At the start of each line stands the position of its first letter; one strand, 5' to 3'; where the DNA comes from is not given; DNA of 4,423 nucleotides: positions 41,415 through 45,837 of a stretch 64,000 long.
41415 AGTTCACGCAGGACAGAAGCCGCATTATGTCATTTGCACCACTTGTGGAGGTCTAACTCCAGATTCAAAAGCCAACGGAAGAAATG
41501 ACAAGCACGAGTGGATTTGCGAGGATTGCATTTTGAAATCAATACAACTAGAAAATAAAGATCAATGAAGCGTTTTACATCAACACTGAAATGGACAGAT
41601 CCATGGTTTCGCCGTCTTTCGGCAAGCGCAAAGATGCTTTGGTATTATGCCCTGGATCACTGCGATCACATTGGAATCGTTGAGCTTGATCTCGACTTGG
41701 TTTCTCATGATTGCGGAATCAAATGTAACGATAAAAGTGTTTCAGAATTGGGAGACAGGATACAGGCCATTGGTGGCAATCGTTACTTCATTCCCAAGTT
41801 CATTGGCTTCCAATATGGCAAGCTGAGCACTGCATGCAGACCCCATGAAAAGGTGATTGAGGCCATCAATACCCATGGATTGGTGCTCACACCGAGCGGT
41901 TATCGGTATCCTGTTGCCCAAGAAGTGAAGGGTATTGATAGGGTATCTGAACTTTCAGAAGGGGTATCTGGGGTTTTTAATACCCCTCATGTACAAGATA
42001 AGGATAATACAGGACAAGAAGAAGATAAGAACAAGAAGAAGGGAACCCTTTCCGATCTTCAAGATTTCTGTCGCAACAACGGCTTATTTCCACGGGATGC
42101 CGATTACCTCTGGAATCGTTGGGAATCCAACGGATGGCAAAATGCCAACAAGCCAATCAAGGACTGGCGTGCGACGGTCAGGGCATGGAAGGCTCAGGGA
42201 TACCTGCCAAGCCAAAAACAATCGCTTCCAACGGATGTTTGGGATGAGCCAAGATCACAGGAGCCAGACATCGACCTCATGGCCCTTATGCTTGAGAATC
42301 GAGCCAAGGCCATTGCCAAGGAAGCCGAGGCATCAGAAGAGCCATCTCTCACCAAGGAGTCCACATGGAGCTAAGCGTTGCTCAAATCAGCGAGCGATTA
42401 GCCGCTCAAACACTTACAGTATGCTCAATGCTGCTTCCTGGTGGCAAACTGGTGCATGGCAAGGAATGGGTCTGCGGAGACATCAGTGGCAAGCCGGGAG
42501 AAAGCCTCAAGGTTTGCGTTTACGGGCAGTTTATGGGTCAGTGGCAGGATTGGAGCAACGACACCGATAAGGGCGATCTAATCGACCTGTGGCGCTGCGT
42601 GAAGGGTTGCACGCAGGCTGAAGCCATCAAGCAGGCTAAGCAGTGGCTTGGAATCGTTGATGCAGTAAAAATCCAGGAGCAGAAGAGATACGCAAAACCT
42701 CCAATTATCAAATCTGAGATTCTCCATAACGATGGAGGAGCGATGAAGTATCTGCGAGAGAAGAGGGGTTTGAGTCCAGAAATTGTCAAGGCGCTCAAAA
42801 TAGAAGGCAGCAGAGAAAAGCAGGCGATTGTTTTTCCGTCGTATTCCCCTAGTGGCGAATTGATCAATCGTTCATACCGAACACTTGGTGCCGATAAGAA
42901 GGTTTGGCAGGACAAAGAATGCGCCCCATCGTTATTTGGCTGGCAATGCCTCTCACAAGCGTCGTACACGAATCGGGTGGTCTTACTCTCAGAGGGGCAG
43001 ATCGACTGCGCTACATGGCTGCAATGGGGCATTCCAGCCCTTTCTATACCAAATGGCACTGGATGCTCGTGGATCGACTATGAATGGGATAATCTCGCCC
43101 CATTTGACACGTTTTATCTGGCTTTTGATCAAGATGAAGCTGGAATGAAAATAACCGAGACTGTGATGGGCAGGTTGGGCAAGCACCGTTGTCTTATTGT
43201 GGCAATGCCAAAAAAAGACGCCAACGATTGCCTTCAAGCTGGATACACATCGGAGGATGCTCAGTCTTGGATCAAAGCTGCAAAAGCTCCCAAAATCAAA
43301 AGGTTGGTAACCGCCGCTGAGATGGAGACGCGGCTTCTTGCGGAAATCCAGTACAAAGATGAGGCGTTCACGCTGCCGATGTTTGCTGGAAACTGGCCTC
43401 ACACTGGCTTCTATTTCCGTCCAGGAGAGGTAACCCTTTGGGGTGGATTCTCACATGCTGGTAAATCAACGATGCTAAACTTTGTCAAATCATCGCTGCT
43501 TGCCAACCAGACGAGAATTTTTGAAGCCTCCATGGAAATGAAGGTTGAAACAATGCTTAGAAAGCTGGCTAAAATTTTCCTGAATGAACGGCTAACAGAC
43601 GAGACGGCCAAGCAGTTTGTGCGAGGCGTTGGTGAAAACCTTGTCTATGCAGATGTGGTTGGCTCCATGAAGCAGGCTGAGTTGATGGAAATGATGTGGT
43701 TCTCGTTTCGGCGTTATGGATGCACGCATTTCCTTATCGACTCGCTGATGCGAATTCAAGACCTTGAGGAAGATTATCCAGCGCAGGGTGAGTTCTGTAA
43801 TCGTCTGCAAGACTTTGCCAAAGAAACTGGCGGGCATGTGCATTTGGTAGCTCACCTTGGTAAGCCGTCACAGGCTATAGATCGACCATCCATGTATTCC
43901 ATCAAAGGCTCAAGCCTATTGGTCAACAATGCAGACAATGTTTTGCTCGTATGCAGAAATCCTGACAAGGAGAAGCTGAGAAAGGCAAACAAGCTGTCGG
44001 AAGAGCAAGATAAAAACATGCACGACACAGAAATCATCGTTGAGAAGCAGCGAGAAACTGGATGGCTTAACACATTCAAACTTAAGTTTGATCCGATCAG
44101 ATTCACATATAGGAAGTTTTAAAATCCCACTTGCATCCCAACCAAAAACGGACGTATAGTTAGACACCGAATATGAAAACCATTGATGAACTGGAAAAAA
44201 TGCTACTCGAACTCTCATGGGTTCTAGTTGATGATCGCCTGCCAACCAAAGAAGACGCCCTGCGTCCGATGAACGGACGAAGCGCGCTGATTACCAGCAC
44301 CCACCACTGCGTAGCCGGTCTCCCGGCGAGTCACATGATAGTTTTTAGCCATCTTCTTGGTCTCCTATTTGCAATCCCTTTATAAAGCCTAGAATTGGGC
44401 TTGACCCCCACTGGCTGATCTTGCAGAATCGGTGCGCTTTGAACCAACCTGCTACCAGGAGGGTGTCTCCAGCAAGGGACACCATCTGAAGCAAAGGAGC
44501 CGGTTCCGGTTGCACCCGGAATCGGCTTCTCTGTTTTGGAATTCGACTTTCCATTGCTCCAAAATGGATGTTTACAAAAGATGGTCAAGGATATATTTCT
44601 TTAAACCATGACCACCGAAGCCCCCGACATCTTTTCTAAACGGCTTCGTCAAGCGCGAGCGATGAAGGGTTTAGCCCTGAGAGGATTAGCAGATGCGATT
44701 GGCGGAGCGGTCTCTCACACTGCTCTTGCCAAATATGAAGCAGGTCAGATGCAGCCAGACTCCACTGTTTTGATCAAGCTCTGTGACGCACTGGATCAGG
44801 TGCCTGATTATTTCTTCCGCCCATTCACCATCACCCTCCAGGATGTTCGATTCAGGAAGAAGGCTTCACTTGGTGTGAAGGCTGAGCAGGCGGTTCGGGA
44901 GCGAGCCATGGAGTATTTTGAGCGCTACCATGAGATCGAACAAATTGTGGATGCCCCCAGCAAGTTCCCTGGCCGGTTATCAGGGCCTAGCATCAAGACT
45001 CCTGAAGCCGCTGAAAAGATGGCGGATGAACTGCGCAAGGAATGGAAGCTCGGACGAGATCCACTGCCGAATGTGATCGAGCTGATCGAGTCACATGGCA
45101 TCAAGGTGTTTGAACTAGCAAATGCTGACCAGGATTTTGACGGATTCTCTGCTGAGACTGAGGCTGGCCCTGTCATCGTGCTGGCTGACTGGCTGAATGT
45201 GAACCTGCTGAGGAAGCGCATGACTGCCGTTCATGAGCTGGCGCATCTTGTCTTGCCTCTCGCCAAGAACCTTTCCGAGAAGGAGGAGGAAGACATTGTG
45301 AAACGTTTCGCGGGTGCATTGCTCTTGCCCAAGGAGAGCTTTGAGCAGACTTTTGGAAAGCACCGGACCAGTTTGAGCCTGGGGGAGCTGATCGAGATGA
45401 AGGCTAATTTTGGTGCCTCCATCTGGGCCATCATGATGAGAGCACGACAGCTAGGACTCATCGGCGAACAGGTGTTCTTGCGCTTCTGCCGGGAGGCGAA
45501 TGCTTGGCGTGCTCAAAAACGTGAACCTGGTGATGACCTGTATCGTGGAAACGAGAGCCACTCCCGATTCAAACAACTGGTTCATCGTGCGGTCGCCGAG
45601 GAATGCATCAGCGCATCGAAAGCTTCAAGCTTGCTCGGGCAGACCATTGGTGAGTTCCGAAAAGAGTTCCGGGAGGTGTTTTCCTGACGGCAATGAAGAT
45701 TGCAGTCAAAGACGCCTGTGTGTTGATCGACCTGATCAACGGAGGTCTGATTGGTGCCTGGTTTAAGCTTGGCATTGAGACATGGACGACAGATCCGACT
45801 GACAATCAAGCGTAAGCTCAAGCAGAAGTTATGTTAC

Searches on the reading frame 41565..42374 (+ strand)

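Call 66: search_protein_families(library=phrogs, proteins=[window:41565-42374:+], max_evalue=0.0001)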
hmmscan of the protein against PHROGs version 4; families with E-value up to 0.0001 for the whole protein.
window:41565-42374:+ (269 aa): 1 family
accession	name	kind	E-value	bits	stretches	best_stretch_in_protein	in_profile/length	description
phrog_15768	-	unknown function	1.6e-09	39.1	1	145-220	117-192/228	-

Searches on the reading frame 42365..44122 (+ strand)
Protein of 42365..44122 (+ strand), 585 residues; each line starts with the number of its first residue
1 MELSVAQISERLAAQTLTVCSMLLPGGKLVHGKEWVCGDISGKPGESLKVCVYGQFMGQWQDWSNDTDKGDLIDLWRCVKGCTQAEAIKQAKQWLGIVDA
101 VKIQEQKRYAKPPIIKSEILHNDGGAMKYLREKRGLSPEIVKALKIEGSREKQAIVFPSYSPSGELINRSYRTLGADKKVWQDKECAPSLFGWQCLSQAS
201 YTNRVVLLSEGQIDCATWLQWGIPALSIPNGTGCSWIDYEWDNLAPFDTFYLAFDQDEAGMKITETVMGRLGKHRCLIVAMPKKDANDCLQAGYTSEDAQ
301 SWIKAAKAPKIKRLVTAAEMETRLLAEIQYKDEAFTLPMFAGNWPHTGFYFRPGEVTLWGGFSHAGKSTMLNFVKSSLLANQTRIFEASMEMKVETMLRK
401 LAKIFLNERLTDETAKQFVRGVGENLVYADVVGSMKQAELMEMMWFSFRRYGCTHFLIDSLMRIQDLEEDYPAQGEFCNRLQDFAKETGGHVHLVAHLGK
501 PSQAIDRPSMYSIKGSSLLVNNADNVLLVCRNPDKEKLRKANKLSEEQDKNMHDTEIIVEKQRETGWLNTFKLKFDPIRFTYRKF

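Call 20: search_protein_families(library=phrogs, proteins=[window:42365-44122:+], max_evalue=0.00001)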
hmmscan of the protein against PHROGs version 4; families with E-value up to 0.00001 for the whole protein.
window:42365-44122:+ (585 aa): 6 families
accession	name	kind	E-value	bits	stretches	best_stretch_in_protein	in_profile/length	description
phrog_239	-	DNA, RNA and nucleotide metabolism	1.4e-86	293.1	1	2-577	7-591/801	DNA primase/helicase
phrog_5482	-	unknown function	1.2e-29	104.1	1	349-576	47-290/341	-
phrog_47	-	DNA, RNA and nucleotide metabolism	4.7e-18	66.1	1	95-312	125-350/947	DNA primase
phrog_19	-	DNA, RNA and nucleotide metabolism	3.8e-13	50.2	1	351-577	350-573/621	DnaB-like replicative helicase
phrog_849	-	DNA, RNA and nucleotide metabolism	3.8e-10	40.3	1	133-311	155-348/435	DNA primase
phrog_13004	-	unknown function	3.6e-06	27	1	11-100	15-93/363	-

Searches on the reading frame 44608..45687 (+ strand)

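Call 60: search_protein_families(library=pfam, proteins=[window:44608-45687:+], max_evalue=0.01)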
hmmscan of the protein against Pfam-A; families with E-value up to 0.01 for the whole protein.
window:44608-45687:+ (359 aa): 4 families
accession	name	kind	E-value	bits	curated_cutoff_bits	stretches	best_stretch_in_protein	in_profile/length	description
PF06114.19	Peptidase_M78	-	2.2e-11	44.1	22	1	161-278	2-121/123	IrrE N-terminal-like domain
PF01381.28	HTH_3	-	2e-10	41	23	1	13-65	1-50/55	Helix-turn-helix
PF13560.12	HTH_31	-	2.4e-06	28.2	27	1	10-63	3-55/64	Helix-turn-helix domain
PF12844.13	HTH_19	-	8.9e-05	22.8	30.2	1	11-70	2-59/64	Helix-turn-helix domain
